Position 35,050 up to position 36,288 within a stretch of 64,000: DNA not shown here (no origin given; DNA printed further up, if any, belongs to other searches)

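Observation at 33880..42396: Three miaA copies in one orientation (one intact, two decayed) bracket the giant surface-protein gene and a stretch of gene fragments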

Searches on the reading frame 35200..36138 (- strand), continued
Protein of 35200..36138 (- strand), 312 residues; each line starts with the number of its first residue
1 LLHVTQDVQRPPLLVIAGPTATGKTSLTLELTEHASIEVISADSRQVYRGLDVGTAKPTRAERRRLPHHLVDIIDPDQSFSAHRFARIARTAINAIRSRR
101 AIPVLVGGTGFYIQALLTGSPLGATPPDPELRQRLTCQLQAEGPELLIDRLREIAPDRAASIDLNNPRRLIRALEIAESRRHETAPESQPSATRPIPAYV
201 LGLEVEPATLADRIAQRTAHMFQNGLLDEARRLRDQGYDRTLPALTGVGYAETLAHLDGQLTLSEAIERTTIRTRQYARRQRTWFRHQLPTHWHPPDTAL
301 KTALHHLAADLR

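Call 24: find_encoding_contigs(protein=P0001, flank=10000, max_places=3)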
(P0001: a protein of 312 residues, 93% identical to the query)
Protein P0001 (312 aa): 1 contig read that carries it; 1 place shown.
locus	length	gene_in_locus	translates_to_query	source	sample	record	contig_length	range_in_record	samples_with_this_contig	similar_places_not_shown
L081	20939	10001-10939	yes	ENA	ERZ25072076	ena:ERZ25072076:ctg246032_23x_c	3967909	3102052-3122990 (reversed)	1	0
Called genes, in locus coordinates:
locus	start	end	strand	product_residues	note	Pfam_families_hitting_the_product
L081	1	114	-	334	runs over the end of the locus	PF02219:MTHFR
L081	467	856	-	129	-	PF01850:PIN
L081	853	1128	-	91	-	-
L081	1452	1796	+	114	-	PF01909:NTP_transf_2, PF18765:Polbeta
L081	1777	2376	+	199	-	-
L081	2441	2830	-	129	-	PF01850:PIN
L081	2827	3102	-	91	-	-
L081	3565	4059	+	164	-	-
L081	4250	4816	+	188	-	PF01745:IPT (weak), PF01715:IPPT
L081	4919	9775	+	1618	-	PF07581:Glug (faint)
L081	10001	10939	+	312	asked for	PF01745:IPT, PF01715:IPPT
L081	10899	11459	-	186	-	PF04892:VanZ-LLP1 (weak)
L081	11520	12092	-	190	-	PF04892:VanZ-LLP1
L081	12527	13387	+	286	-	PF01678:DAP_epimerase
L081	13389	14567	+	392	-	PF00155:Aminotran_1_2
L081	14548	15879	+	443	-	PF13167:GTP-bdg_N, PF16360:GTP-bdg_M, PF01926:MMR_HSR1, PF02421:FeoB_N (weak), PF19275:HflX_C (weak)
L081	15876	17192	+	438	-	PF04734:Ceramidase_alk (faint)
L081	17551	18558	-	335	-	PF02899:Phage_int_SAM_1 (weak), PF00589:Phage_integrase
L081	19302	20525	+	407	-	-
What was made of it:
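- On Integron: The cassettes have mixed orientation (call 24).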

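Call 25: find_encoding_contigs(protein=P0002, flank=10000, max_places=3)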
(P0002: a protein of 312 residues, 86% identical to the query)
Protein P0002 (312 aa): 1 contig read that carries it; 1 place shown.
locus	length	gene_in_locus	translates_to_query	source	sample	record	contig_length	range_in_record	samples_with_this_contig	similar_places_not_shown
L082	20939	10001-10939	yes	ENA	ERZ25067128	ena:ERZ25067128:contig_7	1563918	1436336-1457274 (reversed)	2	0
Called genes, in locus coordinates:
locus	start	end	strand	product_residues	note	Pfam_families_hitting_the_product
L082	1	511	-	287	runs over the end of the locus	PF00763:THF_DHG_CYH, PF02882:THF_DHG_CYH_C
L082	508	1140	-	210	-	PF04961:FTCD_C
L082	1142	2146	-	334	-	PF02219:MTHFR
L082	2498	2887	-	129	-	PF01850:PIN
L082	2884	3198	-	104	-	-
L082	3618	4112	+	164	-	-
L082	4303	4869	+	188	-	PF01745:IPT (weak), PF01715:IPPT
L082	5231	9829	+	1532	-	PF07581:Glug (faint)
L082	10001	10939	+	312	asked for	PF01745:IPT (weak), PF01715:IPPT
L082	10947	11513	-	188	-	PF04892:VanZ-LLP1 (weak)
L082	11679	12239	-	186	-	PF04892:VanZ-LLP1 (weak)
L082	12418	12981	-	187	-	PF04892:VanZ-LLP1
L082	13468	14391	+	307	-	PF01678:DAP_epimerase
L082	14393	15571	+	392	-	PF00155:Aminotran_1_2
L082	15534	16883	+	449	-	PF13167:GTP-bdg_N, PF16360:GTP-bdg_M, PF01926:MMR_HSR1, PF02421:FeoB_N (weak), PF19275:HflX_C (weak)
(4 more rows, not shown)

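Call 30: find_encoding_contigs(protein=P0004, flank=10000, max_places=2)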
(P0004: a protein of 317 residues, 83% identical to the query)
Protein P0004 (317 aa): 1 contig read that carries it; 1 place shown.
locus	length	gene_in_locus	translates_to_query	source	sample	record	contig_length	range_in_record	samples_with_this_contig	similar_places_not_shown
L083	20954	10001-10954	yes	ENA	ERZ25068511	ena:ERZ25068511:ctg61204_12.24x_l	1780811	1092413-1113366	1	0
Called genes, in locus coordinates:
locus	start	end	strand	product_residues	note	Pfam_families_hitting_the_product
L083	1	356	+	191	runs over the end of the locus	-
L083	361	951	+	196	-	-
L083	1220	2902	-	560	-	PF01268:FTHFS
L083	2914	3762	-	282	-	PF00763:THF_DHG_CYH, PF02882:THF_DHG_CYH_C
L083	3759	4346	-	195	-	PF04961:FTCD_C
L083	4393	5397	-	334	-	PF02219:MTHFR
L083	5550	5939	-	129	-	PF01850:PIN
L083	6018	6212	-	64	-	-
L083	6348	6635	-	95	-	PF01850:PIN (weak)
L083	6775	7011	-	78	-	PF19891:DUF6364 (weak)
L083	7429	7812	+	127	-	-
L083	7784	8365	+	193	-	-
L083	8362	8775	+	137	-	PF01850:PIN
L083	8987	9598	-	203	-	-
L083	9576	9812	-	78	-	-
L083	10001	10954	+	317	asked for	PF13191:AAA_16 (faint), PF01745:IPT (weak), PF01715:IPPT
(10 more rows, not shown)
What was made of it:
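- Closest known: Chromosomal integron cassette arrays. Different: The modules have mixed orientations (calls 24, 30).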

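Call 31: find_encoding_contigs(protein=P0006, flank=10000, max_places=2)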
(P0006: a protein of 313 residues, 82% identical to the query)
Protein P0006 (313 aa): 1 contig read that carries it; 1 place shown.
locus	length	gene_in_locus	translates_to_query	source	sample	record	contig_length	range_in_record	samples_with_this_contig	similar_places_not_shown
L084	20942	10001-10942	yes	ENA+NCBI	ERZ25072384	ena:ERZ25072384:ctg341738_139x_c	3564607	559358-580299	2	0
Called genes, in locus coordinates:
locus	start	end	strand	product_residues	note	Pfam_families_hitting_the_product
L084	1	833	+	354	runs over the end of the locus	PF01408:GFO_IDH_MocA, PF22725:GFO_IDH_MocA_C3, PF02894:GFO_IDH_MocA_C (faint)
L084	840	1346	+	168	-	PF13442:Cytochrome_CBB3 (weak), PF00034:Cytochrom_C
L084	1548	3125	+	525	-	PF00884:Sulfatase, PF01663:Phosphodiest (faint), PF16347:SGSH_C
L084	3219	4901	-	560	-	PF01268:FTHFS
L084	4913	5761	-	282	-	PF00763:THF_DHG_CYH, PF02882:THF_DHG_CYH_C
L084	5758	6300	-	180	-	PF04961:FTCD_C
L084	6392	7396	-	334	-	PF02219:MTHFR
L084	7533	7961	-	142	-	PF01850:PIN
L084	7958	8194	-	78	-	PF19891:DUF6364 (weak)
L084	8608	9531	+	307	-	-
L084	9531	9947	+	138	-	PF01850:PIN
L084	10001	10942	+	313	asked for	PF01745:IPT (weak), PF01715:IPPT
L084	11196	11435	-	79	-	-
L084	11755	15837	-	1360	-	PF17803:Cadherin_4 (faint), PF00041:fn3 (weak), PF00028:Cadherin, PF00028:Cadherin, PF00041:fn3 (weak), PF00028:Cadherin, PF17963:Big_9 (weak), PF00028:Cadherin, +6 more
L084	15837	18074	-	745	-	PF26549:Tricorn_N, PF07676:PD40 (weak), PF26550:Tricorn_2nd (faint), PF26549:Tricorn_N, PF00560:LRR_1 (faint), PF13855:LRR_8 (weak), PF12799:LRR_4 (weak), PF13855:LRR_8 (weak)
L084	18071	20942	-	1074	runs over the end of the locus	PF16656:Pur_ac_phosph_N (faint), PF00041:fn3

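Call 32: find_encoding_contigs(protein=P0008, flank=10000, max_places=2)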
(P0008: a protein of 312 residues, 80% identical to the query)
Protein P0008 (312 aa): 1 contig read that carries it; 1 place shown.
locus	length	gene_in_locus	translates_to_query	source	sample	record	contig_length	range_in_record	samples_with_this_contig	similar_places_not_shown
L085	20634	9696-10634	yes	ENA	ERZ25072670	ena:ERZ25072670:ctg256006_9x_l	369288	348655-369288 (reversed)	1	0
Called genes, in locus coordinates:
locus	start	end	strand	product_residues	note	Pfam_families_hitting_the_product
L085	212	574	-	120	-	PF01850:PIN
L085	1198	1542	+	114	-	PF01909:NTP_transf_2, PF18765:Polbeta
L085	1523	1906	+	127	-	PF05168:HEPN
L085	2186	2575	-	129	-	PF01850:PIN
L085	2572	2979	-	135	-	-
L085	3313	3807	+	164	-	-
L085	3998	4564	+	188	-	PF01745:IPT (weak), PF01715:IPPT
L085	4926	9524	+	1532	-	PF07581:Glug (faint)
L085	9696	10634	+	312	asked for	PF01745:IPT (weak), PF01715:IPPT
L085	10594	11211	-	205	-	PF04892:VanZ-LLP1 (weak)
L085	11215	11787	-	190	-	PF04892:VanZ-LLP1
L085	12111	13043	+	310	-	PF01678:DAP_epimerase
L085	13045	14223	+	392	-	PF00155:Aminotran_1_2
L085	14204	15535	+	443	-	PF13167:GTP-bdg_N, PF16360:GTP-bdg_M, PF01926:MMR_HSR1, PF02421:FeoB_N (weak), PF19275:HflX_C (weak)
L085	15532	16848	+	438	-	PF04734:Ceramidase_alk (faint)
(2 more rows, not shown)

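Call 33: find_encoding_contigs(protein=P0012, flank=10000, max_places=2)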
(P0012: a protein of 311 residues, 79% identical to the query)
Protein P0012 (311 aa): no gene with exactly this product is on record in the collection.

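Call 67: search_protein_families(library=ncbifam, proteins=[window:35200-36138:-], max_evalue=0.001)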
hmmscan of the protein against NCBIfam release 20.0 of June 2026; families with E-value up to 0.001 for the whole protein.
window:35200-36138:- (312 aa): 1 family
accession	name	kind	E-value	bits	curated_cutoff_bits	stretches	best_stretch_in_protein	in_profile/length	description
TIGR00174.1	miaA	equivalog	5.6e-79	265.4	148.65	1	14-293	2-282/288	tRNA (adenosine(37)-N6)-dimethylallyltransferase MiaA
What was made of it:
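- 35200..36138 (-): Intact, presumably functional miaA (tRNA dimethylallyltransferase), 312 aa. TIGR00174 265 bits against a cutoff of 148.65 (call 67).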

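Call 69: find_encoding_contigs(protein=P0113, flank=10000, max_places=3)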
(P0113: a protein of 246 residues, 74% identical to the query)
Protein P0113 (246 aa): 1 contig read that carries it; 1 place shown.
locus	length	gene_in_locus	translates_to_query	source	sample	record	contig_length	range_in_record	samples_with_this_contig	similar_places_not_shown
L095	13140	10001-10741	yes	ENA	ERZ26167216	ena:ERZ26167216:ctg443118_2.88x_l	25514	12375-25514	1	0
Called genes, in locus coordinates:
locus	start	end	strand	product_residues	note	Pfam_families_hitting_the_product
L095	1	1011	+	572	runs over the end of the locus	PF02518:HATPase_c, PF13589:HATPase_c_3, PF01119:DNA_mis_repair, PF08676:MutL_C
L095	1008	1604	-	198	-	-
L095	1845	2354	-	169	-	-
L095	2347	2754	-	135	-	-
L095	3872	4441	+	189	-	-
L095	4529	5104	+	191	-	-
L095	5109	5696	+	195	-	-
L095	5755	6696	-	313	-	PF01268:FTHFS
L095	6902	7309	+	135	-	-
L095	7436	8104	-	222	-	PF00763:THF_DHG_CYH, PF02882:THF_DHG_CYH_C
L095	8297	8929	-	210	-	PF04961:FTCD_C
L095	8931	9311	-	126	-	PF02219:MTHFR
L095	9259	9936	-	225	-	PF02219:MTHFR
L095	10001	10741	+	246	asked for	PF01745:IPT (weak), PF01715:IPPT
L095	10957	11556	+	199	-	-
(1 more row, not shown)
